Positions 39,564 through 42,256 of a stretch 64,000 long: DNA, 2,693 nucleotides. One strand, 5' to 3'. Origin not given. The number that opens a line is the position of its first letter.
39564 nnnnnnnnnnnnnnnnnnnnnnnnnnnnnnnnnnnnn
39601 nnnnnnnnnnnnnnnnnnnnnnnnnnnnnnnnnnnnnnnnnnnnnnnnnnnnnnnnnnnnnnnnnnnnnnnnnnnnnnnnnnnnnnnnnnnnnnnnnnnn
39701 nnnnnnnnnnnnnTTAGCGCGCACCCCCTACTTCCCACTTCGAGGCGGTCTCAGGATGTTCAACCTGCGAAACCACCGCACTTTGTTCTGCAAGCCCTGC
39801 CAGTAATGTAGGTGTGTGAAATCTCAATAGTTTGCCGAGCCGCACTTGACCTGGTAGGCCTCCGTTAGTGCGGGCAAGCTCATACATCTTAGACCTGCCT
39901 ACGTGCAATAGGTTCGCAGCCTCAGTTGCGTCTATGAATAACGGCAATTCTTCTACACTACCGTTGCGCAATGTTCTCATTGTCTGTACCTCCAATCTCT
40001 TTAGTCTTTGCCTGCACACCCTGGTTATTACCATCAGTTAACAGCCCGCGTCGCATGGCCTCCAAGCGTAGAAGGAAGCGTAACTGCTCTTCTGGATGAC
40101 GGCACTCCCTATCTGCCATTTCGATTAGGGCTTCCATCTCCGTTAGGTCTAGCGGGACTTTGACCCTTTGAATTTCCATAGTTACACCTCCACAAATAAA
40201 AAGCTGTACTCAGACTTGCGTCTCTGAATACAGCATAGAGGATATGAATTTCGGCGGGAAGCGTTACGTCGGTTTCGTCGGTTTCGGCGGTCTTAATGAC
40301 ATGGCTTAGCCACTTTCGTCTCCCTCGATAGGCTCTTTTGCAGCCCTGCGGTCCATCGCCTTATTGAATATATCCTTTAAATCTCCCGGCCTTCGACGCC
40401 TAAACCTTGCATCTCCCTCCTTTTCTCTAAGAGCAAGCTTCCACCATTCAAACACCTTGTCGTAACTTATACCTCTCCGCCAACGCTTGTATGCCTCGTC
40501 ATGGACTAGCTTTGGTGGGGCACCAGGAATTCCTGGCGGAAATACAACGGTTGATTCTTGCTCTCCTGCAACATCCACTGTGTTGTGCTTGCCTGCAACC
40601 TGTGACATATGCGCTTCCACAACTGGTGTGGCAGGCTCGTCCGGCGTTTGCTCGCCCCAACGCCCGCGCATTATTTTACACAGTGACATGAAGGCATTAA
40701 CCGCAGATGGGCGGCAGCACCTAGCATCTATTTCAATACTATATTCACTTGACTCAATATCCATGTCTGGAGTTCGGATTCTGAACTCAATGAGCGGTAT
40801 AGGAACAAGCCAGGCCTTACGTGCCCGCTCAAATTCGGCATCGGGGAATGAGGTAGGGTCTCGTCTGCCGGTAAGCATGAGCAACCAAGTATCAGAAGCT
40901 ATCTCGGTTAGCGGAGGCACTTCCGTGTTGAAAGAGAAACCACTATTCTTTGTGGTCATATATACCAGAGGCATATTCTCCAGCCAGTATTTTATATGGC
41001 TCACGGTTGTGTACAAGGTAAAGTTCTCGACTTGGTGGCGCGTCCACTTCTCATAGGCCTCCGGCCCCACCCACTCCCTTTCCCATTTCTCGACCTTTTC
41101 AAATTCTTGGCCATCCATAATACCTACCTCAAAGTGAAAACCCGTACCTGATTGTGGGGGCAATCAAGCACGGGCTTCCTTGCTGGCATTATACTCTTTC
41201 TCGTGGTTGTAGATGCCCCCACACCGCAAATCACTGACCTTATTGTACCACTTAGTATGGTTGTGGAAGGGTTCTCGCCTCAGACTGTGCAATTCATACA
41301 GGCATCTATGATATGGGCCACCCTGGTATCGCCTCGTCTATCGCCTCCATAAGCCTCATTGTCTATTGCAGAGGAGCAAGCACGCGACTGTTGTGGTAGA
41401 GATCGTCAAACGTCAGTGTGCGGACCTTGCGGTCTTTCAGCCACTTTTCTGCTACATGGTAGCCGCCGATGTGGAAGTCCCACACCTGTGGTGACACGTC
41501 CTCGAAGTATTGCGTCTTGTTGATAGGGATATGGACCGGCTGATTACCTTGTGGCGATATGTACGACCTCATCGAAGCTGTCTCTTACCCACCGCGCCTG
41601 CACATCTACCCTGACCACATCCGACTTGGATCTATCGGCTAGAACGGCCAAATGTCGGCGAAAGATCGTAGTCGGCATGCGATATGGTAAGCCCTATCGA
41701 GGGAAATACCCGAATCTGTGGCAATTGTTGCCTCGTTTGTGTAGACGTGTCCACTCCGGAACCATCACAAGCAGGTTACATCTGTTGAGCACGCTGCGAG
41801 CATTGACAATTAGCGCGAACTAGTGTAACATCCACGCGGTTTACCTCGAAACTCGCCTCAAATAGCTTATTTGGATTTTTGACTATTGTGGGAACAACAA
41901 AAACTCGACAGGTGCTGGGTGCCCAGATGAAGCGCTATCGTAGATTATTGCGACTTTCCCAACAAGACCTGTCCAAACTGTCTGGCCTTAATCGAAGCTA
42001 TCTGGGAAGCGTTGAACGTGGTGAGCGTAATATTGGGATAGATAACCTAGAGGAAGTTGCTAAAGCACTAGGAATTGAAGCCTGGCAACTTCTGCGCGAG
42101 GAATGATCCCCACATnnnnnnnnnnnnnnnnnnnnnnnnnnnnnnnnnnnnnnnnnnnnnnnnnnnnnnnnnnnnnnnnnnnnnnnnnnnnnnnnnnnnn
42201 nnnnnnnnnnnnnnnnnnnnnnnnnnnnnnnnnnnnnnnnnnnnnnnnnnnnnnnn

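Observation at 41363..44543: C-protein-controlled R-M system plus MmeI-like remnant inside the island, in unusual gene arrangement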

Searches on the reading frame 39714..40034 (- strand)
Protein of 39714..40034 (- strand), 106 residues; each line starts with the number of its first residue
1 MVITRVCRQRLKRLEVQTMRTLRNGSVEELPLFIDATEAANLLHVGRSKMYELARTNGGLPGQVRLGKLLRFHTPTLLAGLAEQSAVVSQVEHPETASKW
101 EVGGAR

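Call 3: search_protein_families(library=pfam, proteins=[window:39714-40034:-], max_evalue=0.1)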
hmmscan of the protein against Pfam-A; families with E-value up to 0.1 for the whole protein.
window:39714-40034:- (106 aa): 1 family
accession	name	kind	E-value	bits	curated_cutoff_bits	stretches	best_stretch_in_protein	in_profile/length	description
PF12728.13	HTH_17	-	0.0001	22.9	27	1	35-74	3-40/51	Helix-turn-helix domain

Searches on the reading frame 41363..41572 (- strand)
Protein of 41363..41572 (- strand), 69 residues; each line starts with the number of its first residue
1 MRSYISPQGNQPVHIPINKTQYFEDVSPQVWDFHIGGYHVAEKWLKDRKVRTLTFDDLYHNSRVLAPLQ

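Call 3: search_protein_families(library=pfam, proteins=[window:41363-41572:-], max_evalue=0.1)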
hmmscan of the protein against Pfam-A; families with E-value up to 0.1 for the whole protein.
window:41363-41572:- (69 aa): 1 family
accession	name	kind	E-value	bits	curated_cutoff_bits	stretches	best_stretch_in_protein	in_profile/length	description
PF18135.7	Type_ISP_C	-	5.6e-13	49.1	25.9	1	14-61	279-325/342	Type ISP C-terminal specificity domain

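Call 4: search_protein_families(library=ncbifam, proteins=[window:41363-41572:-], max_evalue=0.1)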
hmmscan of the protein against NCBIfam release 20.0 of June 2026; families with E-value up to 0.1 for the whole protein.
window:41363-41572:- (69 aa): 0 families

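Call 6: search_protein_families(library=padloc, proteins=[window:41363-41572:-], max_evalue=0.1)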
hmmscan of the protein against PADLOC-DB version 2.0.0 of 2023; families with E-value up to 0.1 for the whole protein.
window:41363-41572:- (69 aa): 3 families
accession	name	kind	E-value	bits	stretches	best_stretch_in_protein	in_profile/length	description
PDLC03610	REase_MTase_IIG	-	1.6e-16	57.6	1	14-66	1004-1056/1096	Type IIG restriction enzyme-methyltransferase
PDLC03631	REase_MTase_IIG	-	0.00027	16.9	1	23-50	961-988/1086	Type IIG restriction enzyme-methyltransferase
PDLC04427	PDC-M12A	-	0.047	11.2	1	31-66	33-67/316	-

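Call 76: search_dna_similar(query=window:41363-41572:-, collection=plasmids, mode=protein, max_evalue=0.00001, max_rows=8)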
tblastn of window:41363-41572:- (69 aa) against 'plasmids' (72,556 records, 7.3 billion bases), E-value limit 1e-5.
Records with a match: 16; places in all: 17; records where one place covers at least 80% of the query: 4.
Best place of each record, by identity: <60% 16.
By first word of the organism name: Nostoc 4; Agrobacterium 2; Pseudomonas 2; Thioclava 1; Roseinatronobacter 1; Paracoccus 1; Bernardetia 1; Acinetobacter 1; Calothrix 1; Azospirillum 1; and 1 more.
By predicted mobility (MOB-suite, as given by PLSDB): non-mobilizable 9; conjugative 4; mobilizable 3.
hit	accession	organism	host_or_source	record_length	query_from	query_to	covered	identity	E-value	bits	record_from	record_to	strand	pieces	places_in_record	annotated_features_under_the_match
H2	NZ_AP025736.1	Nostoc cf. commune SO-36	-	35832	7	69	91%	47.6%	7e-11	62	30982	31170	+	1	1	type ISP restriction/modification enzyme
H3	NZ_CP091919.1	Nostoc sp. UHCC 0870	cell culture,Brackish water, ...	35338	7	69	91%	46.0%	7e-10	59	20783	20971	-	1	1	type ISP restriction/modification enzyme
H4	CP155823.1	Thioclava sp. 'Guangxiensis'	Bruguiera gymnorhiza,pure ...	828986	8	65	84%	48.5%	3e-12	66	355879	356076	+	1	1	type ISP restriction/modification enzyme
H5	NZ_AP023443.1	Nostoc sp. MS1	-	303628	7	65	86%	47.5%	5e-9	57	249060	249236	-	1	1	type ISP restriction/modification enzyme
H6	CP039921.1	Agrobacterium tumefaciens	-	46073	17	68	75%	53.8%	1e-10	62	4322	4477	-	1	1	DNA methyltransferase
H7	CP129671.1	Agrobacterium tumefaciens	Metal working fluids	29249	17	68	75%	53.8%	1e-10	62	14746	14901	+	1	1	N-6 DNA methylase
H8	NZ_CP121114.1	Roseinatronobacter sp. S2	cell culture,Alkaline Spring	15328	17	68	75%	53.8%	1e-9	59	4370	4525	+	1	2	type ISP restriction/modification enzyme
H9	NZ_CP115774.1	Paracoccus sediminicola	cell culture,sediment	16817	17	69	77%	52.8%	1e-11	64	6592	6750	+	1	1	type ISP restriction/modification enzyme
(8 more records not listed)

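Call 77: get_annotated_region(hit=H2, flank=4500)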
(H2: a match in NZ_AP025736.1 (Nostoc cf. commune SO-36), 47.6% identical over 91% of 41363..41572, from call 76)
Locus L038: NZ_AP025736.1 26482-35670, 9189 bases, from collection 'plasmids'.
description: Nostoc cf. commune SO-36 plasmid pANSO36D, complete sequence
organism: Nostoc cf. commune SO-36 (NCBI taxid 449208)
taxonomy: Bacteria; Cyanobacteriota; Cyanophyceae; Nostocales; Nostocaceae; Nostoc; Nostoc commune; Nostoc cf. commune SO-36
host: -; source: -; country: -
typing (MOB-suite, as given by PLSDB): non-mobilizable
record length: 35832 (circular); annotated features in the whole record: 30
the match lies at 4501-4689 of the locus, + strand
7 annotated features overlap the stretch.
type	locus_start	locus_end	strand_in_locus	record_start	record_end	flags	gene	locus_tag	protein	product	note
CDS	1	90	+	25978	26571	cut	-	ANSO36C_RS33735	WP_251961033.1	ParA family protein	-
CDS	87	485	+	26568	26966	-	-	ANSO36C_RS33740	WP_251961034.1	hypothetical protein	-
CDS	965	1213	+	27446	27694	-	-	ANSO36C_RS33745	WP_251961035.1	helix-turn-helix transcriptional regulator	-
CDS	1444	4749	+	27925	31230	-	-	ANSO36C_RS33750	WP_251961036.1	type ISP restriction/modification enzyme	-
CDS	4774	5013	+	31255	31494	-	-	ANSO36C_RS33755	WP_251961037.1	DUF2281 domain-containing protein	-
CDS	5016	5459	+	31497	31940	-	-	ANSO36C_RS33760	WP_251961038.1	type II toxin-antitoxin system VapC family toxin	-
CDS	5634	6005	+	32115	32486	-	-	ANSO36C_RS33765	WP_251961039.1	DUF2281 domain-containing protein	-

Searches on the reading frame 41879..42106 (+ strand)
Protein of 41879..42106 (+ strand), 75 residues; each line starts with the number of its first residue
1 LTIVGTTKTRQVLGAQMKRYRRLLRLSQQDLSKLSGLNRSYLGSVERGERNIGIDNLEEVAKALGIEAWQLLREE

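Call 3: search_protein_families(library=pfam, proteins=[window:41879-42106:+], max_evalue=0.1)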
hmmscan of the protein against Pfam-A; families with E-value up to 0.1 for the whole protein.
window:41879-42106:+ (75 aa): 5 families
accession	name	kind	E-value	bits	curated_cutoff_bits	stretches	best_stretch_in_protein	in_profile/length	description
PF01381.28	HTH_3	-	6.9e-13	48.9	23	1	17-67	1-51/55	Helix-turn-helix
PF13560.12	HTH_31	-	3.1e-08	34.2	27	1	13-66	2-56/64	Helix-turn-helix domain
PF12844.13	HTH_19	-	0.00027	21.2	30.2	1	17-72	4-59/64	Helix-turn-helix domain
PF13443.12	HTH_26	-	0.0013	19.3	22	1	25-67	10-53/63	Cro/C1-type HTH DNA-binding domain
PF13744.12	HTH_37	-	0.016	15.5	27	1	10-67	16-74/80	Helix-turn-helix domain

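Call 4: search_protein_families(library=ncbifam, proteins=[window:41879-42106:+], max_evalue=0.1)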
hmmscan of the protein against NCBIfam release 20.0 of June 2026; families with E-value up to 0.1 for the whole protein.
window:41879-42106:+ (75 aa): 14 families
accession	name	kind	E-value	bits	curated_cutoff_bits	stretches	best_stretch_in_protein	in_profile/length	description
TIGR03070.1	couple_hipB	subfamily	1e-10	41.4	71.65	1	13-67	3-57/58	type II toxin-antitoxin system Y4mF family antitoxin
NF006015.0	PRK08154.1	subfamily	5.1e-09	35.7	204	1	11-74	29-92/314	anaerobic benzoate catabolism transcriptional regulator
NF047948.1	male_kill_WMK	equivalog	3.5e-06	26.7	300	1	9-74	159-224/300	WO male-killing family protein Wmk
NF041951.1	phage_RstR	subfamily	2e-05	24.8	80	1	14-73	4-63/108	RstR family transcriptional repressor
NF046032.1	TransRegSlrRBacil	equivalog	0.00016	21.8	250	1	14-72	3-62/149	HTH-type transcriptional regulator SlrR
NF007257.0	PRK09706.1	subfamily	0.00051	19.9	101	1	11-67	4-60/135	transcriptional repressor DicA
NF038139.1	Reg_Aceta_RamB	equivalog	0.0012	17.6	700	1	13-69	3-59/465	acetate metabolism transcriptional regulator RamB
NF010465.0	PRK13890.1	equivalog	0.0016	18.5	96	1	25-71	18-64/121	conjugal transfer protein TrbA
NF050110.1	TransRegBldD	equivalog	0.0037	17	250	1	10-73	6-71/162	transcriptional regulator BldD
TIGR03830.1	CxxCG_CxxCG_HTH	subfamily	0.0066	16.2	61.8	1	8-49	61-102/127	type II TA system antitoxin MqsA family protein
NF007408.0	PRK09943.1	equivalog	0.009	15.6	211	1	12-67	7-62/185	HTH-type transcriptional regulator PuuR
TIGR03574.1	selen_PSTK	equivalog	0.047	13.1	290.5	1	8-60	194-243/249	L-seryl-tRNA(Sec) kinase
NF041575.1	antitoxPezA_Strep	equivalog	0.048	13.6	290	1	13-66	2-55/158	type II toxin-antitoxin system antitoxin PezA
NF041677.1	trans_regClgR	equivalog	0.077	13.1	170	1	9-72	5-68/113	transcriptional regulator ClgR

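Call 6: search_protein_families(library=padloc, proteins=[window:41879-42106:+], max_evalue=0.1)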
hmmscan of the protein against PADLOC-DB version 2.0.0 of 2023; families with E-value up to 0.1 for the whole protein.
window:41879-42106:+ (75 aa): 14 families
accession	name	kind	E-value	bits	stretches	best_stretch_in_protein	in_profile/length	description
PDLC03665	Control_protein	-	1.7e-17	61.4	1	8-72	4-69/77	control protein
PDLC03671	Control_protein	-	1.3e-13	48.9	1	10-72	12-74/84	control protein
PDLC03664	Control_protein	-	5.6e-13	47.2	1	14-71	15-72/74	control protein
PDLC03666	Control_protein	-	1.6e-12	45.7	1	10-72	4-66/77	control protein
PDLC02926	HTH_VI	-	8.8e-11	39.9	1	13-70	2-59/92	-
PDLC04142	capH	-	1.5e-07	30.5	1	12-72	6-66/103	capH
PDLC03953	RmrA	-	1.8e-07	28.7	1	14-66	7-59/373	-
PDLC03536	REase_II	-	3.1e-07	28.3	1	11-72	9-70/237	Type II restriction enzyme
PDLC03668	Control_protein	-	1.3e-06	26.8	1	18-66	14-62/79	control protein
PDLC03952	RmrA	-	3.6e-05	20.8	1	7-65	17-75/395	-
PDLC03954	RmrA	-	0.0006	16.8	1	10-72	8-70/380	-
PDLC04775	PDC-M69A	-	0.0038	15.7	1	12-75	7-70/113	-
PDLC03669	Control_protein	-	0.015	13.6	1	17-64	14-61/96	control protein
PDLC03951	RmrA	-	0.019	11.9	1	14-71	10-67/400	-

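Call 19: search_solved_structures(query=window:41879-42106:+, max_evalue=0.001, show_alignments=3)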
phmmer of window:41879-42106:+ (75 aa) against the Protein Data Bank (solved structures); distinct sequences matched with E-value up to 0.001: 24.
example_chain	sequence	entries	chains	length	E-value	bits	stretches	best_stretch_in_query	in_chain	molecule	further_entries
1y7y_A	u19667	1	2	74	9e-11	44.8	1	13-71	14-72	C.AhdI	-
2b5a_A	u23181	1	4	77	2.8e-10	43.2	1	8-73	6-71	C.BclI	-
3vk0_A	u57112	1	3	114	6.1e-10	42.2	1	9-72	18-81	Transcriptional regulator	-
8c8i_D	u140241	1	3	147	1.9e-06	31.2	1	14-71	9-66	Orf20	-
7pwx_CCC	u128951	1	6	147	1.9e-06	31.2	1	14-71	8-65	Orf20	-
7pwj_CCC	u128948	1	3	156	2e-06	31.1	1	14-71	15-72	Orf20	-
6h49_A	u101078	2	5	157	2e-06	31.1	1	14-71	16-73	Orf20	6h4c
7dlv_D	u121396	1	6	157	2e-06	31.1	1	14-71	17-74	Orf20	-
8p8o_H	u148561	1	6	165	2.2e-06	31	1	14-71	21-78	Orf20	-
3clc_A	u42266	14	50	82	2.3e-05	27.8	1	17-66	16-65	Regulatory protein | R-M CONTROLLER PROTEIN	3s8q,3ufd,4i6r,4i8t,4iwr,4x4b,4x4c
4i6t_A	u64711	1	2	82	2.3e-05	27.8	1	17-66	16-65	Regulatory protein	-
3qq6_A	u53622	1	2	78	2.5e-05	27.6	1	11-74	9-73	HTH-type transcriptional regulator sinR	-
3g5g_A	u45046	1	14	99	3.6e-05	27.1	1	17-66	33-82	Regulatory protein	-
5tn0_A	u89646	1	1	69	4.7e-05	26.8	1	13-74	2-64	HTH-type transcriptional regulator SinR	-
9xz9_A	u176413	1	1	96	4.8e-05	26.8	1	6-73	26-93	Quorum sensing controller protein QseC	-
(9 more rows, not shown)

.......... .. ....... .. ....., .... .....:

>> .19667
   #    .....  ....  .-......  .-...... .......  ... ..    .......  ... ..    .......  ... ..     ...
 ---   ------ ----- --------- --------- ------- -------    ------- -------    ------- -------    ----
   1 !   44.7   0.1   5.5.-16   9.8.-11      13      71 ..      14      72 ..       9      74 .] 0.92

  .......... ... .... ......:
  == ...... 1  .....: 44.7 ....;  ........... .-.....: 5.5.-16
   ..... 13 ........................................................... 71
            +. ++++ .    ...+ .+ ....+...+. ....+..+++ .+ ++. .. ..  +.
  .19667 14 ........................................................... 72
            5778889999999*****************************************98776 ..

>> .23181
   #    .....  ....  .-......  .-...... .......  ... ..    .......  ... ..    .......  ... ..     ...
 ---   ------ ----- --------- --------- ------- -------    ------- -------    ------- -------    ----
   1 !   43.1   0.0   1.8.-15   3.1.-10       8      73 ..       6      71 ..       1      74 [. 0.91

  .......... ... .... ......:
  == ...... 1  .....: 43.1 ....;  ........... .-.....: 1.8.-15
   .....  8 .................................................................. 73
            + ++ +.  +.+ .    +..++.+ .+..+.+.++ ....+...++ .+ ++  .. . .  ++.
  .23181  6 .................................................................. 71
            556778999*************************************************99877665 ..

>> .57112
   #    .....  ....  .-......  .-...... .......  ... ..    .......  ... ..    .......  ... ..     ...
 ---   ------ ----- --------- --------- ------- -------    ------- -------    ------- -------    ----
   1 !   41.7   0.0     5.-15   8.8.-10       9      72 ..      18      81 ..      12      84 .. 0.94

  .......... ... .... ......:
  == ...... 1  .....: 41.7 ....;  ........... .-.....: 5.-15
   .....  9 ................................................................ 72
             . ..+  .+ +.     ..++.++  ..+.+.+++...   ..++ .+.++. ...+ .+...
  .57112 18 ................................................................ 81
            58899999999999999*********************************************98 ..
